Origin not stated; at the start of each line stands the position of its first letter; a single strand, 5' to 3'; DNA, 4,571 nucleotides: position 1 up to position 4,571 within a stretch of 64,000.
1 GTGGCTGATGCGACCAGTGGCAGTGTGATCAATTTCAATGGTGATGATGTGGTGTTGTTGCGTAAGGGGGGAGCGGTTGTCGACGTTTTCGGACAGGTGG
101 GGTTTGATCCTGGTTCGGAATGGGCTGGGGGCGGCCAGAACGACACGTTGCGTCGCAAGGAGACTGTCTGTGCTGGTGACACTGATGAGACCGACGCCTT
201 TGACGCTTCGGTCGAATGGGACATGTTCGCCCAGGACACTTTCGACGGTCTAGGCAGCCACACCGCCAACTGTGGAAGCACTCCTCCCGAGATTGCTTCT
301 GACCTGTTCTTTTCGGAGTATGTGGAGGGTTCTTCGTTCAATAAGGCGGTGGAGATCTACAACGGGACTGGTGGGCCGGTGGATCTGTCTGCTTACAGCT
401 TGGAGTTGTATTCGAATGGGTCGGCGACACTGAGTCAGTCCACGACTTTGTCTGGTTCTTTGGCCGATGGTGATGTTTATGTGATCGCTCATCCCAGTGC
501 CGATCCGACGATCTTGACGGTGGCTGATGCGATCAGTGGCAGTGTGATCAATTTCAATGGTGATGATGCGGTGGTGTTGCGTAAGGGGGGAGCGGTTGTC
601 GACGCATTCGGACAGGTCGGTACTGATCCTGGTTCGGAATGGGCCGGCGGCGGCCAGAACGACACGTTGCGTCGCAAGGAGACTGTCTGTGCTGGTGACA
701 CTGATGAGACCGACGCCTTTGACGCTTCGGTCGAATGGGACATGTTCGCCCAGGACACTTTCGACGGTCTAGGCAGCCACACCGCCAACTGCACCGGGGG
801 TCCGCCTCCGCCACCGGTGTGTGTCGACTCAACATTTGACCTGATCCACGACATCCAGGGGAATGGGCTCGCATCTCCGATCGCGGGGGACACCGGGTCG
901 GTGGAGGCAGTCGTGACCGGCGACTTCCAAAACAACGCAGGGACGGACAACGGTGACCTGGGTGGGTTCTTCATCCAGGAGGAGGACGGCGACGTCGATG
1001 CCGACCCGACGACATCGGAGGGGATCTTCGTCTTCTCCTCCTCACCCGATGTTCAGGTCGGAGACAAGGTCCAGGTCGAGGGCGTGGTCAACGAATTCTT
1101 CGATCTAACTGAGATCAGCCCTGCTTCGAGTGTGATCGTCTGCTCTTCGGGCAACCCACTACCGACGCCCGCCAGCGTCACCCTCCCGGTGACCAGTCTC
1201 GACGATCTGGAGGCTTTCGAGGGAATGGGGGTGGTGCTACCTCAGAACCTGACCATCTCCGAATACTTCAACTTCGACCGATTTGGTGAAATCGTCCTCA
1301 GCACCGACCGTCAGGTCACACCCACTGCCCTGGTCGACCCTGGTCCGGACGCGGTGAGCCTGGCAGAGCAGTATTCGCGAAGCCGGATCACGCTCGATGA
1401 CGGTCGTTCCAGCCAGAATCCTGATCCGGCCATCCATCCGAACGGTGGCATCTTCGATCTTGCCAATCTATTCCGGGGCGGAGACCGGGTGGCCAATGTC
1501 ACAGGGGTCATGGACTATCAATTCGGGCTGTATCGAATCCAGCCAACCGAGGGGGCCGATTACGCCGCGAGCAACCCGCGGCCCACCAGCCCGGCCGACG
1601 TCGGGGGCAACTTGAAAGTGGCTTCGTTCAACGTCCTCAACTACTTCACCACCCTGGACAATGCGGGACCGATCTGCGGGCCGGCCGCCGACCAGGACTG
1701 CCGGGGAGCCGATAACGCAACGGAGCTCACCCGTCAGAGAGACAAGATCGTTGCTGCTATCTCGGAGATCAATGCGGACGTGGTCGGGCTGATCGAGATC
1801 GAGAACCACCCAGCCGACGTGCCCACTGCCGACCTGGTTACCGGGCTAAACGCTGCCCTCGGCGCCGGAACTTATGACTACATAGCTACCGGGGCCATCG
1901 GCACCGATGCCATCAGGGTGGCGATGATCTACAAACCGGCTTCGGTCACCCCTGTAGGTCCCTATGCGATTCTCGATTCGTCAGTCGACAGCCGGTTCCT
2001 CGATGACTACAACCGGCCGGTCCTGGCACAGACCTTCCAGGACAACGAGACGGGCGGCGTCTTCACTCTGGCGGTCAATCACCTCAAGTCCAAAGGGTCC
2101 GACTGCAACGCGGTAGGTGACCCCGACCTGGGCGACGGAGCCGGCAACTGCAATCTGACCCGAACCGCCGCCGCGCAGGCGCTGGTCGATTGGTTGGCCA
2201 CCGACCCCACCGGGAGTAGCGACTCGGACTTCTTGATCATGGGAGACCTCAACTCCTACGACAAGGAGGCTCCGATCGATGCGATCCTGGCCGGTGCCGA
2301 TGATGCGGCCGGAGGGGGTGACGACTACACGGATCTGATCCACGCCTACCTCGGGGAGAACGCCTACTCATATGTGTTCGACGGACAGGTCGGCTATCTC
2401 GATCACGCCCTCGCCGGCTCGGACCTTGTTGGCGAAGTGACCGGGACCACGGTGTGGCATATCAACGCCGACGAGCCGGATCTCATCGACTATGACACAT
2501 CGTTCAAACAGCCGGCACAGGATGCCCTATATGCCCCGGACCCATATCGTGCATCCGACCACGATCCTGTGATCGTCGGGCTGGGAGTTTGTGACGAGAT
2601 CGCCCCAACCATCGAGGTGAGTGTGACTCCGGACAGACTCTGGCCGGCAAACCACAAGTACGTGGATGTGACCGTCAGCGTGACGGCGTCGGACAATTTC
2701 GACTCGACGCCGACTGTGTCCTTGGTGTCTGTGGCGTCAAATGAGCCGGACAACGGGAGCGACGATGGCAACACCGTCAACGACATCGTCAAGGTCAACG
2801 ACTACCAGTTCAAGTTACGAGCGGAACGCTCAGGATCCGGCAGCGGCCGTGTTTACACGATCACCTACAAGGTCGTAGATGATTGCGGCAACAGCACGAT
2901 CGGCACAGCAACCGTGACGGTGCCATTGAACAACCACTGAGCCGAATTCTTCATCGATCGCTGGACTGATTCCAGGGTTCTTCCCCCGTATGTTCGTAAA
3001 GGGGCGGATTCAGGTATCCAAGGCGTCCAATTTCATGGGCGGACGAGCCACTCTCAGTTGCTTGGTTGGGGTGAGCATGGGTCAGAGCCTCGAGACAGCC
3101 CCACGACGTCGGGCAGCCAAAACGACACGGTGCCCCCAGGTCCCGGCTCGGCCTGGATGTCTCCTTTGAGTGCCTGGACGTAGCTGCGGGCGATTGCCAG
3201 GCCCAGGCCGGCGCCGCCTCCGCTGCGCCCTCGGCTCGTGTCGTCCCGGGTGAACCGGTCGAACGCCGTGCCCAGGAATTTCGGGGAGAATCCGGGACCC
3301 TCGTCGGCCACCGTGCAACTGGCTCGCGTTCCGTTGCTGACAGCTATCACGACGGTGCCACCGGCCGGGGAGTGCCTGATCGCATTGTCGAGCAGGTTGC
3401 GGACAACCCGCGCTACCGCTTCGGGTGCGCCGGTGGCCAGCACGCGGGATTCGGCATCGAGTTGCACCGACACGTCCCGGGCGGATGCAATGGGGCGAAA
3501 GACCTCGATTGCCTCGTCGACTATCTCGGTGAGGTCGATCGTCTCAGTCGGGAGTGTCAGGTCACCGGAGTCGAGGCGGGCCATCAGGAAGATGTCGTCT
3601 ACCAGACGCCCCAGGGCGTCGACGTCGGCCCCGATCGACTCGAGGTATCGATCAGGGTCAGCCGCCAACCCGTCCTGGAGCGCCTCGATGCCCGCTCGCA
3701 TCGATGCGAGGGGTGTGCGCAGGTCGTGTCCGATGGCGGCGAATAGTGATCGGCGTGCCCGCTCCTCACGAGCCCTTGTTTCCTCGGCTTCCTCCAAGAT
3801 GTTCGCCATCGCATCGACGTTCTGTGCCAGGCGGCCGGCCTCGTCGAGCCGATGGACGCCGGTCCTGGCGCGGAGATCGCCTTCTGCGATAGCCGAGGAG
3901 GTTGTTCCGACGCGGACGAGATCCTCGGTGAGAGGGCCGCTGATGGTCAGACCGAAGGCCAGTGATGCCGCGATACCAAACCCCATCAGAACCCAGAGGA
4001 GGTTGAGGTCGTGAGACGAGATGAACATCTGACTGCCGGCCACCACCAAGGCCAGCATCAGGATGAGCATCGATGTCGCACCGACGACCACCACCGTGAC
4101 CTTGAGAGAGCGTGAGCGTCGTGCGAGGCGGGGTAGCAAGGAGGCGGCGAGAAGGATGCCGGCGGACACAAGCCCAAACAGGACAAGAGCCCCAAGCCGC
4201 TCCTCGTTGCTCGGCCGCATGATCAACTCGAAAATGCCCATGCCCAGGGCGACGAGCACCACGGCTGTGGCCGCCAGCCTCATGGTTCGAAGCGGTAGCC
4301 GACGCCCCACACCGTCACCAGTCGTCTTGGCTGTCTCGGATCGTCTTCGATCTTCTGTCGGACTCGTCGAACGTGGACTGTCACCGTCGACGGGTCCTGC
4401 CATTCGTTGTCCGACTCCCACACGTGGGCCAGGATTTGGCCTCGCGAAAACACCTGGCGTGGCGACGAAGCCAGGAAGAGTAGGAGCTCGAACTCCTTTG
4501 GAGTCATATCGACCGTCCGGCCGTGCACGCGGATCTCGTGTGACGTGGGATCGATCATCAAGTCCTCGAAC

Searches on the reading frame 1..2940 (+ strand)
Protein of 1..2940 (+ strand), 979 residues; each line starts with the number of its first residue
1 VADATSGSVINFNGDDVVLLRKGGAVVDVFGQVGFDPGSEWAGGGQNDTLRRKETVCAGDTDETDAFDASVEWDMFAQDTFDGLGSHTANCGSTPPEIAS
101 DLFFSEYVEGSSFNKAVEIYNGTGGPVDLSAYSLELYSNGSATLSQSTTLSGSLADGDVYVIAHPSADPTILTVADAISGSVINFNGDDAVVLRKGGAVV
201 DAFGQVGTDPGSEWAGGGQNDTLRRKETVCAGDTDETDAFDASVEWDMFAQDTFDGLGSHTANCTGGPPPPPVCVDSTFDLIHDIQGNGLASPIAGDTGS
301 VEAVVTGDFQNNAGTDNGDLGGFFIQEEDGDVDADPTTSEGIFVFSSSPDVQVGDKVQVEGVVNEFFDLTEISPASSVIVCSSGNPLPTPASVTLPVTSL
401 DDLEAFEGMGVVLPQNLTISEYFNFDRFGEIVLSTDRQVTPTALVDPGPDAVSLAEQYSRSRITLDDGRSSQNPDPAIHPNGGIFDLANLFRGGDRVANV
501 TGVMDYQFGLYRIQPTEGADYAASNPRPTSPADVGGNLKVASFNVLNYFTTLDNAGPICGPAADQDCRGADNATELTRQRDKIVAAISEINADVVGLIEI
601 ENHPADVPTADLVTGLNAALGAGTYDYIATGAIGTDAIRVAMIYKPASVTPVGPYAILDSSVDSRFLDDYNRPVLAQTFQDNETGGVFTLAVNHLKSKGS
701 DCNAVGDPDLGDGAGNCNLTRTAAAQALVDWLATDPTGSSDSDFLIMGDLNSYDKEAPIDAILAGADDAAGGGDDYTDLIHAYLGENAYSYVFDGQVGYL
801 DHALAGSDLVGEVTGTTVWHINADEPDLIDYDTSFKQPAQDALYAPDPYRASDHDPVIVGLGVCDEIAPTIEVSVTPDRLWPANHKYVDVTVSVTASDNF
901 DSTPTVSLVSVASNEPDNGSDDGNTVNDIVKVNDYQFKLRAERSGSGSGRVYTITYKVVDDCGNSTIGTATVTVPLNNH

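Call 59: search_protein_families(library=pfam, proteins=[window:1-2940:+], max_evalue=0.001)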
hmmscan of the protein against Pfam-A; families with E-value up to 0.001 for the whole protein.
window:1-2940:+ (979 aa): 3 families
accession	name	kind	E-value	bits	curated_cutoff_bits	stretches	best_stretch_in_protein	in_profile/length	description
PF00932.25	LTD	-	9.6e-18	65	34.3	1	99-206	5-108/109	Lamin Tail Domain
PF03372.29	Exo_endo_phos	-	1.1e-10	42.1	24.5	1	542-854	2-225/225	Endonuclease/Exonuclease/phosphatase family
PF19580.5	Exo_endo_phos_3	-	6.1e-08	32.5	27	1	540-814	2-257/311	Endonuclease/Exonuclease/phosphatase family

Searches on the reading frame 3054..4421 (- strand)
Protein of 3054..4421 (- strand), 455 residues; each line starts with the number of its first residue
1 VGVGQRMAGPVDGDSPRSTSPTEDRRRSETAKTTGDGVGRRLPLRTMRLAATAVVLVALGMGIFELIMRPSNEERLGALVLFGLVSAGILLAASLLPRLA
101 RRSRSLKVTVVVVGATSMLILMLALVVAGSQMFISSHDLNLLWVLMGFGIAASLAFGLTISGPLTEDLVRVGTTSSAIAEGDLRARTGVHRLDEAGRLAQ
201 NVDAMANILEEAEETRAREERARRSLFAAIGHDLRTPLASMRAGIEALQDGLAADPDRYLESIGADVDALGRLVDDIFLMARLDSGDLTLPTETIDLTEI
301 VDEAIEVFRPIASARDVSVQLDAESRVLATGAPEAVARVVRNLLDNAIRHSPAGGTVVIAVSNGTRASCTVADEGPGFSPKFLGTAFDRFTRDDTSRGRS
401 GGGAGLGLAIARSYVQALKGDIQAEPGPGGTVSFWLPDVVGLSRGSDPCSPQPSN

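Call 59: search_protein_families(library=pfam, proteins=[window:3054-4421:-], max_evalue=0.001)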
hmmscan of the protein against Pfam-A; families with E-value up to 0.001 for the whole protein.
window:3054-4421:- (455 aa): 5 families
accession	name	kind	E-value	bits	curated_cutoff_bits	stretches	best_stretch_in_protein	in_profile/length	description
PF02518.31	HATPase_c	-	6.9e-24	84.9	26.4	1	333-438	3-109/111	Histidine kinase-, DNA gyrase B-, and HSP90-like ATPase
PF00512.31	HisKA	-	2.1e-14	53.7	26.9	1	222-286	1-66/66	His Kinase A (phospho-acceptor) domain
PF00672.30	HAMP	-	7.9e-07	29.7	25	1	164-210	6-52/53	HAMP domain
PF13581.12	HATPase_c_2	-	0.00033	21.1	27.4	1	333-424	29-116/127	Histidine kinase-like ATPase domain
PF25592.1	DUF7937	-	0.0004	19.8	31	1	32-159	128-264/402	Domain of unknown function (DUF7937)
